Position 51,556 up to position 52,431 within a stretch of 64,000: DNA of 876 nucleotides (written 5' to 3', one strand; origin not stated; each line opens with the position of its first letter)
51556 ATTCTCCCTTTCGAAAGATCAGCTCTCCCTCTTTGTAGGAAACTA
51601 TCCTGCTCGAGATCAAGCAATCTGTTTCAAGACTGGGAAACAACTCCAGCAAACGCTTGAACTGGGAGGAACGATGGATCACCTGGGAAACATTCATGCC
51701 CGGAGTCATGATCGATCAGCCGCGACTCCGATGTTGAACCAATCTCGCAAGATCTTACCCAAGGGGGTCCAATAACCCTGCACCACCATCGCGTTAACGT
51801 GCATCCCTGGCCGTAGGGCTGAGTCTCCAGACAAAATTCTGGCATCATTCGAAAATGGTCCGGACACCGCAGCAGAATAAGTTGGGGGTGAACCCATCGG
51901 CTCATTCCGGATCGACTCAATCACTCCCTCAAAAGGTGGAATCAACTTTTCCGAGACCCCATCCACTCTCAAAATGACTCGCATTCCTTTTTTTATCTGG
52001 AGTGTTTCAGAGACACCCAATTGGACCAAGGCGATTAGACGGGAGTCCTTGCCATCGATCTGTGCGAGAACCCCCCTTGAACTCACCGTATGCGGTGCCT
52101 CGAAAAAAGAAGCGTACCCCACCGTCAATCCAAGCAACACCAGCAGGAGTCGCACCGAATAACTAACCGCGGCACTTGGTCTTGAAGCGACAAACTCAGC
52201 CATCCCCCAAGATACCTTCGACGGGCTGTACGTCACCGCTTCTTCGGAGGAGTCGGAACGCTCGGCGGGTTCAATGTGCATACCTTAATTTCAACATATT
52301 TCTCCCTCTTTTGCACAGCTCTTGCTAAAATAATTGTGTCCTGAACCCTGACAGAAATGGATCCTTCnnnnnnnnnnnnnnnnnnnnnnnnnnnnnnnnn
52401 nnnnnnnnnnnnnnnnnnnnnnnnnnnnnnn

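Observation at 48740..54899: Complete NHLM-type tripartite export cassette (cNMP-ABC, short HlyD, C39-ABC)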

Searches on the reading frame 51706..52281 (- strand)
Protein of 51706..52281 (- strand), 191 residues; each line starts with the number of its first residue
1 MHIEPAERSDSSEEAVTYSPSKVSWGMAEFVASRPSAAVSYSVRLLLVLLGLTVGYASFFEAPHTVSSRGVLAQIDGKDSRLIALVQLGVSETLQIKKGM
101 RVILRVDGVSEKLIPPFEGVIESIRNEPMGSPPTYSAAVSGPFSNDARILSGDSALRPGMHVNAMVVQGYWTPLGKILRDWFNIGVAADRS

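Call 3: search_protein_families(library=ncbifam, proteins=[window:51706-52281:-])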
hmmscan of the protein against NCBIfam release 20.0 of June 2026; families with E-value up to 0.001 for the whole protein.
window:51706-52281:- (191 aa): 0 families

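Call 4: search_protein_families(library=pfam, proteins=[window:51706-52281:-])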
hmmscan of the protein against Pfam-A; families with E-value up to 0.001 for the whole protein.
window:51706-52281:- (191 aa): 0 families

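Call 6: search_protein_families(library=pfam, proteins=[window:51706-52281:-], max_evalue=10)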
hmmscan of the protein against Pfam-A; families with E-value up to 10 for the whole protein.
window:51706-52281:- (191 aa): 2 families
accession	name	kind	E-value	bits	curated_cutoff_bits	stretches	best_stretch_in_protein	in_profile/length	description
PF03459.23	TOBE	-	0.14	12.8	22.3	1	75-109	27-60/64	TOBE domain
PF11758.13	Bacteriocin_IIi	-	0.19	12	25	1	167-188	18-38/51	Aureocin-like type II bacteriocin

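Call 7: search_protein_families(library=ncbifam, proteins=[window:51706-52281:-], max_evalue=10)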
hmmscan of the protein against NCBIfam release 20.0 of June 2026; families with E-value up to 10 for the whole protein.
window:51706-52281:- (191 aa): 0 families

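Call 10: find_homologous_proteins(query=window:51706-52281:-, max_evalue=0.01)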
Query window:51706-52281:- (191 aa): 1 proteins with E <= 0.01 among 360 candidates.
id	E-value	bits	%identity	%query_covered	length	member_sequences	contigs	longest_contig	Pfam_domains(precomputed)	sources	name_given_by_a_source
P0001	1.4e-117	408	99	100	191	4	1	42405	-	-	-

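Call 19: search_protein_representatives(protein=window:51706-52281:-)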
Query: 191 residues. Proteins with E-value up to 0.001 (for the whole library): 14; up to 1e-10: 2; up to 1e-30: 2. The best 14 are listed.
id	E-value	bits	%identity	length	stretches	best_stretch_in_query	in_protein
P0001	4.4e-118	407.6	99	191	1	1-191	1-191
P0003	2.6e-33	131.3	40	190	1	7-184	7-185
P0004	7.9e-08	48.3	32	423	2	8-114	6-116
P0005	8.4e-08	48.2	29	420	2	12-122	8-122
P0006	1.8e-07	47.1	26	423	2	9-111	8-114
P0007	2.1e-06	43.7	37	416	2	11-104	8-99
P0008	3.2e-06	43.1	29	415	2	6-89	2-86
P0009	3.0e-05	39.9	28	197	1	10-184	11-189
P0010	5.9e-05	39.0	28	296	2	10-103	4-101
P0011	6.1e-05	38.9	34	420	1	10-112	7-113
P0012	6.7e-05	38.8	27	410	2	10-110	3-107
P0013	1.2e-04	38.0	30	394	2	12-100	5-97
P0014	2.2e-04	37.1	30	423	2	11-111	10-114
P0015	3.2e-04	36.6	29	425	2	13-75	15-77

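Call 20: search_protein_families(library=ncbifam, proteins=[P0003, P0004, P0005, P0006, P0007, P0008, P0009, P0010, P0011, P0012], max_evalue=0.01)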
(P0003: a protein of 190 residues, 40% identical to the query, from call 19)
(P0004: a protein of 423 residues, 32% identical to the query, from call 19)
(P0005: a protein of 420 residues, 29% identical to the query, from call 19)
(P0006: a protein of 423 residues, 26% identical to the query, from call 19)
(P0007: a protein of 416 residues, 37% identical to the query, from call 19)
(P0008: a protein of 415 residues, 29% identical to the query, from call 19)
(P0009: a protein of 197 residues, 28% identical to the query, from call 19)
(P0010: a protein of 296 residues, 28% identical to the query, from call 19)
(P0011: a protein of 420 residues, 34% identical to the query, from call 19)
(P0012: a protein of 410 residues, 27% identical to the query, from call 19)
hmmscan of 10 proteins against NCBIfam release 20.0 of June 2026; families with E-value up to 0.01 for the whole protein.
P0003 (190 aa): 0 families

P0004 (423 aa): 10 families
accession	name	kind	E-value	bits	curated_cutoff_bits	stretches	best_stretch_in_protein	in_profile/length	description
TIGR01843.1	type_I_hlyD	subfamily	1.4e-36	126.4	208.65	2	162-407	176-404/422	HlyD family type I secretion periplasmic adaptor subunit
TIGR03794.1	NHLM_micro_HlyD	equivalog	1.2e-12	47.5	156.2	1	45-350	27-336/421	NHLP bacteriocin system secretion protein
TIGR00998.1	8a0101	subfamily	2.4e-12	46.5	390.8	1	41-354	6-285/334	EmrA/EmrK family multidrug efflux transporter periplasmic adaptor subunit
NF007785.0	PRK10476.1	equivalog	1.1e-07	31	376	1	79-146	51-117/347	multidrug transporter subunit MdtN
TIGR01730.1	RND_mfp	subfamily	7.2e-07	28.5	94.9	1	273-351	138-211/322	efflux RND transporter periplasmic adaptor subunit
TIGR00999.1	8a0102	subfamily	2.3e-06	27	319.3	1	273-355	93-172/271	CzcB/NccB family metal efflux transporter periplasmic adaptor subunit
NF007850.1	PRK10559.1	equivalog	2.7e-05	23.4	400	1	79-131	43-95/303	p-hydroxybenzoic acid efflux pump subunit AaeA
TIGR01000.1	bacteriocin_acc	subfamily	8.4e-05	21.6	258.85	1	47-134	31-118/457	bacteriocin secretion accessory protein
NF011715.0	PRK15136.1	equivalog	8.5e-05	21.3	563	0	39-143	25-125/390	multidrug efflux MFS transporter periplasmic adaptor subunit EmrA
TIGR02971.1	heterocyst_DevB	subfamily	0.00064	19.2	129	1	203-355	125-283/327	ABC exporter membrane fusion protein, DevB family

P0005 (420 aa): 7 families
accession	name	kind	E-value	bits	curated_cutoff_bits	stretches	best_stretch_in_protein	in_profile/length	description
TIGR01843.1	type_I_hlyD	subfamily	4.9e-34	118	208.65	2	161-402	166-404/422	HlyD family type I secretion periplasmic adaptor subunit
TIGR03794.1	NHLM_micro_HlyD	equivalog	1.5e-12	47.1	156.2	1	42-354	26-342/421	NHLP bacteriocin system secretion protein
TIGR00998.1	8a0101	subfamily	5.5e-10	38.7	390.8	1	75-338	43-274/334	EmrA/EmrK family multidrug efflux transporter periplasmic adaptor subunit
TIGR01730.1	RND_mfp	subfamily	1.1e-07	31.2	94.9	1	268-348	135-210/322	efflux RND transporter periplasmic adaptor subunit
NF007850.1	PRK10559.1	equivalog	4.4e-07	29.3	400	1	46-133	16-99/303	p-hydroxybenzoic acid efflux pump subunit AaeA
TIGR01000.1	bacteriocin_acc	subfamily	6.3e-07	28.6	258.85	1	36-124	24-110/457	bacteriocin secretion accessory protein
NF007785.0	PRK10476.1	equivalog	0.00074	18.4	376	1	77-330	51-269/347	multidrug transporter subunit MdtN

P0006 (423 aa): 4 families
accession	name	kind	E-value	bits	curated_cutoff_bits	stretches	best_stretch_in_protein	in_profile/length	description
TIGR01843.1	type_I_hlyD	subfamily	2.9e-36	125.4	208.65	2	214-407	212-405/422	HlyD family type I secretion periplasmic adaptor subunit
TIGR01000.1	bacteriocin_acc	subfamily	1e-12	47.7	258.85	2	161-415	210-455/457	bacteriocin secretion accessory protein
TIGR01730.1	RND_mfp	subfamily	1e-06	28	94.9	1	268-349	133-209/322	efflux RND transporter periplasmic adaptor subunit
NF041034.1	Rad50_Sulf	equivalog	0.0097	13.8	1000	0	166-250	333-417/872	DNA double-strand break repair ATPase Rad50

P0007 (416 aa): 11 families
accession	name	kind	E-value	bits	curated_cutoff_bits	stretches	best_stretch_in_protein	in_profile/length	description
TIGR01843.1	type_I_hlyD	subfamily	7.4e-46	157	208.65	2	183-403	185-405/422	HlyD family type I secretion periplasmic adaptor subunit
TIGR01730.1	RND_mfp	subfamily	8.9e-12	44.6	94.9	2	234-335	105-203/322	efflux RND transporter periplasmic adaptor subunit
TIGR03794.1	NHLM_micro_HlyD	equivalog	1.4e-10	40.7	156.2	1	37-345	20-336/421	NHLP bacteriocin system secretion protein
TIGR00998.1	8a0101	subfamily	9.3e-10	37.9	390.8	1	68-331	35-269/334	EmrA/EmrK family multidrug efflux transporter periplasmic adaptor subunit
TIGR01000.1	bacteriocin_acc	subfamily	2.6e-07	29.9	258.85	1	38-127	23-112/457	bacteriocin secretion accessory protein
TIGR02971.1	heterocyst_DevB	subfamily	2e-06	27.4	129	1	67-344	5-277/327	ABC exporter membrane fusion protein, DevB family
NF008606.0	PRK11578.1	equivalog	0.0002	20.6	342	0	216-337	129-257/371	macrolide transporter subunit MacA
NF011715.0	PRK15136.1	equivalog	0.00029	19.6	563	0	263-316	214-270/390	multidrug efflux MFS transporter periplasmic adaptor subunit EmrA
NF007785.0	PRK10476.1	equivalog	0.00061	18.7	376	0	255-324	200-266/347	multidrug transporter subunit MdtN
NF006761.0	PRK09282.1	domain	0.0045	15.5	402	0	194-296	443-552/591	pyruvate carboxylase subunit B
TIGR01108.1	oadA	equivalog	0.0061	15.1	756.5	0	186-296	447-548/582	sodium-extruding oxaloacetate decarboxylase subunit alpha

P0008 (415 aa): 13 families
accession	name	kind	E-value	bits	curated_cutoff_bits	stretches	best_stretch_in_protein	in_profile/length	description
TIGR01843.1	type_I_hlyD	subfamily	6.4e-39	134.1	208.65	2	192-402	195-405/422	HlyD family type I secretion periplasmic adaptor subunit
TIGR01730.1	RND_mfp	subfamily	8e-14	51.3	94.9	1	236-349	103-212/322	efflux RND transporter periplasmic adaptor subunit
TIGR00998.1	8a0101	subfamily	1.2e-11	44.2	390.8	1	41-347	8-281/334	EmrA/EmrK family multidrug efflux transporter periplasmic adaptor subunit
TIGR01000.1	bacteriocin_acc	subfamily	1.1e-10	41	258.85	1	192-381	244-430/457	bacteriocin secretion accessory protein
TIGR02971.1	heterocyst_DevB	subfamily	2.9e-08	33.5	129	1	65-348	10-283/327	ABC exporter membrane fusion protein, DevB family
NF002939.0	PRK03598.1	equivalog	5.7e-08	32.3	393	1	75-343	40-279/332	secretion protein HlyD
TIGR03794.1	NHLM_micro_HlyD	equivalog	1e-07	31.2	156.2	1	38-353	26-342/421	NHLP bacteriocin system secretion protein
NF007785.0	PRK10476.1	equivalog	7.6e-06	25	376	1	37-343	12-284/347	multidrug transporter subunit MdtN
TIGR00999.1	8a0102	subfamily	1.1e-05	24.7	319.3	1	235-344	62-168/271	CzcB/NccB family metal efflux transporter periplasmic adaptor subunit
NF008589.1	PRK11556.1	equivalog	0.0005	19.1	391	1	62-106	73-116/392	MdtA/MuxA family multidrug efflux RND transporter periplasmic adaptor subunit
NF006079.0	PRK08225.1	equivalog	0.0041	17.1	95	0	75-104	39-68/70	acetyl-CoA carboxylase biotin carboxyl carrier protein subunit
NF005457.0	PRK07051.1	equivalog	0.0043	17.2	87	0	77-106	50-79/80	acetyl-CoA carboxylase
NF005117.0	PRK06549.1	equivalog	0.0078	16.8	159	0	265-298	97-129/130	acetyl-CoA carboxylase biotin carboxyl carrier protein subunit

P0009 (197 aa): 3 families
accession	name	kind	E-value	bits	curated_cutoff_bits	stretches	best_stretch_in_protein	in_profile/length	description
TIGR01843.1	type_I_hlyD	subfamily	9.1e-17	61.1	208.65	1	84-181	310-406/422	HlyD family type I secretion periplasmic adaptor subunit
TIGR03794.1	NHLM_micro_HlyD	equivalog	2e-05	23.7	156.2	1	78-135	289-346/421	NHLP bacteriocin system secretion protein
TIGR01000.1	bacteriocin_acc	subfamily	0.0087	15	258.85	0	83-151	358-422/457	bacteriocin secretion accessory protein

P0010 (296 aa): 10 families
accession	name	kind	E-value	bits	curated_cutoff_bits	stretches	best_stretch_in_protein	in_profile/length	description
TIGR01843.1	type_I_hlyD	subfamily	8.2e-33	114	208.65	2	134-281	258-404/422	HlyD family type I secretion periplasmic adaptor subunit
TIGR01000.1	bacteriocin_acc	subfamily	1.8e-08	33.7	258.85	1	36-105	24-93/457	bacteriocin secretion accessory protein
TIGR00998.1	8a0101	subfamily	4.3e-08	32.5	390.8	1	137-224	195-282/334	EmrA/EmrK family multidrug efflux transporter periplasmic adaptor subunit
TIGR01730.1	RND_mfp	subfamily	1.7e-07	30.5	94.9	1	120-217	111-203/322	efflux RND transporter periplasmic adaptor subunit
TIGR03794.1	NHLM_micro_HlyD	equivalog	2.7e-07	29.9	156.2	1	38-149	24-136/421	NHLP bacteriocin system secretion protein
TIGR02971.1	heterocyst_DevB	subfamily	7.3e-07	28.9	129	1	137-225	195-280/327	ABC exporter membrane fusion protein, DevB family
NF007785.0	PRK10476.1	equivalog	1.1e-06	27.7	376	1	117-239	179-296/347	multidrug transporter subunit MdtN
NF047903.1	MmDecMmdC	equivalog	0.0036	17.7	200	0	120-179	33-94/132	methylmalonyl-CoA decarboxylase subunit gamma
NF004173.0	PRK05641.1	equivalog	0.0057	17.2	199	0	118-177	55-116/153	putative acetyl-CoA carboxylase biotin carboxyl carrier protein subunit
NF002939.0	PRK03598.1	equivalog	0.0084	15.3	393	0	119-220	180-277/332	secretion protein HlyD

P0011 (420 aa): 13 families
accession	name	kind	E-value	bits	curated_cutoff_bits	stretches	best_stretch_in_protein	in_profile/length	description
TIGR01843.1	type_I_hlyD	subfamily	2e-41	142.4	208.65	2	185-392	186-393/422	HlyD family type I secretion periplasmic adaptor subunit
TIGR01730.1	RND_mfp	subfamily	1.2e-13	50.7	94.9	1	189-336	61-202/322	efflux RND transporter periplasmic adaptor subunit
TIGR03794.1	NHLM_micro_HlyD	equivalog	5.4e-13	48.6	156.2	1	40-368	21-357/421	NHLP bacteriocin system secretion protein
TIGR01000.1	bacteriocin_acc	subfamily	6.4e-10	38.5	258.85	2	38-122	23-107/457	bacteriocin secretion accessory protein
NF007785.0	PRK10476.1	equivalog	7.3e-09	34.9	376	1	205-328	156-268/347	multidrug transporter subunit MdtN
NF006761.0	PRK09282.1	domain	3.6e-06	25.7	402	0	71-114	517-560/591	pyruvate carboxylase subunit B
NF007850.1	PRK10559.1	equivalog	2.7e-05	23.4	400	1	221-328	103-207/303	p-hydroxybenzoic acid efflux pump subunit AaeA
NF038010.1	ABC_adapt_DarC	equivalog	5.3e-05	22.1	450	1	179-295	147-258/417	darobactin export ABC transporter periplasmic adaptor subunit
NF004173.0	PRK05641.1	equivalog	8.5e-05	23.1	199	1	60-118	69-127/153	putative acetyl-CoA carboxylase biotin carboxyl carrier protein subunit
TIGR01108.1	oadA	equivalog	0.00026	19.6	756.5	0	69-116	511-558/582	sodium-extruding oxaloacetate decarboxylase subunit alpha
NF010643.0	PRK14040.1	subfamily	0.0016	17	892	0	74-117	525-568/595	oxaloacetate decarboxylase subunit alpha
NF047903.1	MmDecMmdC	equivalog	0.0068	16.8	200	0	78-110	66-98/132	methylmalonyl-CoA decarboxylase subunit gamma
NF004547.1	PRK05889.1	equivalog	0.0071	16.5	75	0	78-104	42-68/71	biotin/lipoyl-binding carrier protein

P0012 (410 aa): 5 families
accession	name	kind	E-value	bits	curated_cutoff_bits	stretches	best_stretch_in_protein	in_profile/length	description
TIGR01843.1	type_I_hlyD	subfamily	1.2e-37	129.9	208.65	2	163-397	169-405/422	HlyD family type I secretion periplasmic adaptor subunit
TIGR03794.1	NHLM_micro_HlyD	equivalog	1.7e-12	47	156.2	1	35-347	22-339/421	NHLP bacteriocin system secretion protein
TIGR00998.1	8a0101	subfamily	7.5e-09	35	390.8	1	72-334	43-274/334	EmrA/EmrK family multidrug efflux transporter periplasmic adaptor subunit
TIGR01730.1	RND_mfp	subfamily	2.6e-08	33.2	94.9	2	137-336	18-205/322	efflux RND transporter periplasmic adaptor subunit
TIGR01000.1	bacteriocin_acc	subfamily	1.6e-07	30.6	258.85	1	47-129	36-118/457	bacteriocin secretion accessory protein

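Call 21: search_protein_families(library=pfam, proteins=[P0003, P0004, P0005, P0006, P0007, P0008, P0009, P0010, P0011, P0012], max_evalue=0.01)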
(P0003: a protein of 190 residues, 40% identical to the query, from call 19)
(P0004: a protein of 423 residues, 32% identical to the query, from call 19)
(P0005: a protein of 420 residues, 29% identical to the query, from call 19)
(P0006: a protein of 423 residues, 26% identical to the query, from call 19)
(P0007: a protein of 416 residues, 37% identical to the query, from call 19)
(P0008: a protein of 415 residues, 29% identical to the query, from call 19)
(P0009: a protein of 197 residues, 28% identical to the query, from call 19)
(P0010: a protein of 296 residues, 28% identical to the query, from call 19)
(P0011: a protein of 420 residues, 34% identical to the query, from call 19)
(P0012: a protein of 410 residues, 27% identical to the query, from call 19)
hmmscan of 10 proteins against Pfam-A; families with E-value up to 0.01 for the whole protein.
P0003 (190 aa): 0 families

P0004 (423 aa): 4 families
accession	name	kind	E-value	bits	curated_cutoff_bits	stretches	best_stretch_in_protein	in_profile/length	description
PF13437.12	HlyD_3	-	2.8e-16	60.6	22.2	1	274-378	4-96/106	HlyD family secretion protein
PF16576.10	HlyD_D23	-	8.1e-09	35.5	30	1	266-350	105-184/214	Barrel-sandwich domain of CusB or HlyD membrane-fusion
PF13533.13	Biotin_lipoyl_2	-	4.2e-06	26.9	29.8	1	85-106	9-30/32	Biotin-lipoyl like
PF00529.27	CusB_dom_1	-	3.5e-05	24.4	26.5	1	39-401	4-89/89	Cation efflux system protein CusB domain 1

P0005 (420 aa): 4 families
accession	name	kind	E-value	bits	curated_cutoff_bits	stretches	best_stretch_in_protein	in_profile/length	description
PF13437.12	HlyD_3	-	1.4e-13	51.9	22.2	1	270-374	2-97/106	HlyD family secretion protein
PF16576.10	HlyD_D23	-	5.5e-08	32.8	30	1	257-348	98-184/214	Barrel-sandwich domain of CusB or HlyD membrane-fusion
PF13533.13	Biotin_lipoyl_2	-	4.5e-05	23.6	29.8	1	79-103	5-29/32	Biotin-lipoyl like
PF00364.28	Biotin_lipoyl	-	0.0011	19.2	22.1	0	74-106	4-37/73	Biotin-requiring enzyme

P0006 (423 aa): 2 families
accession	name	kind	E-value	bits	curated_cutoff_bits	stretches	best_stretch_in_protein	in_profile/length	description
PF13437.12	HlyD_3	-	2.1e-17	64.2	22.2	1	271-377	1-96/106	HlyD family secretion protein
PF16576.10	HlyD_D23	-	3e-10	40.2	30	1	264-350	103-184/214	Barrel-sandwich domain of CusB or HlyD membrane-fusion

P0007 (416 aa): 4 families
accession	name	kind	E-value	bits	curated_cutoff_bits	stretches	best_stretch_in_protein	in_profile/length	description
PF13437.12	HlyD_3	-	1.4e-18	68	22.2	1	266-374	1-97/106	HlyD family secretion protein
PF16576.10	HlyD_D23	-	1.1e-09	38.4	30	1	247-334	89-176/214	Barrel-sandwich domain of CusB or HlyD membrane-fusion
PF00364.28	Biotin_lipoyl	-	0.0039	17.4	22.1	0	77-105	44-72/73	Biotin-requiring enzyme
PF13533.13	Biotin_lipoyl_2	-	0.0045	17.2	29.8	1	77-98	2-23/32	Biotin-lipoyl like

P0008 (415 aa): 4 families
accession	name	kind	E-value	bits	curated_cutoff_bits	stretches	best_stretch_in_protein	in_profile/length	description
PF13437.12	HlyD_3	-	5.5e-16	59.7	22.2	1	269-375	2-98/106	HlyD family secretion protein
PF16576.10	HlyD_D23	-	1.4e-09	38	30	1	228-344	77-185/214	Barrel-sandwich domain of CusB or HlyD membrane-fusion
PF00364.28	Biotin_lipoyl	-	0.0018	18.5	22.1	0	263-297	39-72/73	Biotin-requiring enzyme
PF13533.13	Biotin_lipoyl_2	-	0.0018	18.5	29.8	1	88-103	14-29/32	Biotin-lipoyl like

P0009 (197 aa): 1 family
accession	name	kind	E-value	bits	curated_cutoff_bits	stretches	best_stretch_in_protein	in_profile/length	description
PF13437.12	HlyD_3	-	3.6e-05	24.9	22.2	1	73-149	27-95/106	HlyD family secretion protein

P0010 (296 aa): 3 families
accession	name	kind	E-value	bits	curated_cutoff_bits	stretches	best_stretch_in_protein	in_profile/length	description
PF13437.12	HlyD_3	-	1.9e-17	64.4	22.2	1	149-252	2-96/106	HlyD family secretion protein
PF16576.10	HlyD_D23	-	4.2e-07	29.9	30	1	138-222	100-183/214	Barrel-sandwich domain of CusB or HlyD membrane-fusion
PF13533.13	Biotin_lipoyl_2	-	0.001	19.3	29.8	1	82-101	10-29/32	Biotin-lipoyl like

P0011 (420 aa): 4 families
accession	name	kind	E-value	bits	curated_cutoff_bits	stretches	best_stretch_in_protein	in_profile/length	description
PF13437.12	HlyD_3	-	1.2e-14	55.4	22.2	1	270-355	3-84/106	HlyD family secretion protein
PF16576.10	HlyD_D23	-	3.7e-10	39.9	30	1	260-337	102-177/214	Barrel-sandwich domain of CusB or HlyD membrane-fusion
PF13533.13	Biotin_lipoyl_2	-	1.1e-06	28.7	29.8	1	80-104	5-29/32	Biotin-lipoyl like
PF00364.28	Biotin_lipoyl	-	0.0093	16.2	22.1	0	73-104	40-71/73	Biotin-requiring enzyme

P0012 (410 aa): 3 families
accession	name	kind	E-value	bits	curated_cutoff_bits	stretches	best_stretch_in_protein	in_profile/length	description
PF13437.12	HlyD_3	-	4.7e-15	56.7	22.2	1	267-367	3-96/106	HlyD family secretion protein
PF13533.13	Biotin_lipoyl_2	-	7.8e-08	32.4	29.8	1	74-100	3-29/32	Biotin-lipoyl like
PF16576.10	HlyD_D23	-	4e-06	26.7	30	1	259-342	104-182/214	Barrel-sandwich domain of CusB or HlyD membrane-fusion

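Call 25: find_related_loci(query=A2, collection=metagenome_contigs, flank=10000)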
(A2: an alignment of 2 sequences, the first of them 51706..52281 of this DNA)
Query A2 (191 aa) in metagenome_contigs; peptide patterns used: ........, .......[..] (x = any residue, [..] = any of these).
84 stretches matched a pattern, but none encodes a relative of the query by tblastn (E <= 1e-3).

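Call 26: find_homologous_proteins(query=P0003, max_evalue=0.01)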
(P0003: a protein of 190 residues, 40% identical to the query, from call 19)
Query P0003 (190 aa): 1 proteins with E <= 0.01 among 438 candidates.
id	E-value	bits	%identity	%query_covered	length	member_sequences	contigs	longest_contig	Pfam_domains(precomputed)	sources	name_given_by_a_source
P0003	2.7e-116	404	100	100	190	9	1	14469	PF26002.1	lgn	-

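Call 27: find_encoding_contigs(protein=P0003, flank=10000, max_places=6)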
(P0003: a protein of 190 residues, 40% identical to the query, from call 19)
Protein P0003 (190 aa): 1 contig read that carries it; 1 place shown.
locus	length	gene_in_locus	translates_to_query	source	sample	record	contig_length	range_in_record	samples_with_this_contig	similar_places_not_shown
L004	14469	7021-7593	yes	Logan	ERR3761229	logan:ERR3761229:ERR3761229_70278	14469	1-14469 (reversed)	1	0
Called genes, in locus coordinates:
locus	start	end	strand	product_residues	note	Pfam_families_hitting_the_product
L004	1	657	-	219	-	?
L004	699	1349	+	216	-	PF02585:PIG-L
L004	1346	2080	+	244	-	PF25342:GT_PLOD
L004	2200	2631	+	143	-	-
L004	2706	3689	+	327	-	-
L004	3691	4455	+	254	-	-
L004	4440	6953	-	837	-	PF03412:Peptidase_C39, PF00664:ABC_membrane, PF00005:ABC_tran, PF02463:SMC_N (faint)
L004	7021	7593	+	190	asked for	PF26002:Beta-barrel_AprE (faint)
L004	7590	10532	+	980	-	PF00664:ABC_membrane, PF00005:ABC_tran, PF02463:SMC_N (faint)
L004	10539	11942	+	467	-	PF03062:MBOAT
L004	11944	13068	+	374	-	PF16822:ALGX (weak)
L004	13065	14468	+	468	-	?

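Call 31: search_protein_families(library=pfam, proteins=[L004:7590-7994:+, L004:7995-8369:+, L004:8370-8819:+, L004:6552-6953:-], max_evalue=10)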
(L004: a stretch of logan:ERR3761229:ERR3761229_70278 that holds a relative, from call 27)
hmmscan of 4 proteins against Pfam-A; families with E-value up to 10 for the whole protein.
L004:7590-7994:+ (135 aa): 0 families

L004:7995-8369:+ (125 aa): 0 families

L004:8370-8819:+ (150 aa): 0 families

L004:6552-6953:- (134 aa): 0 families
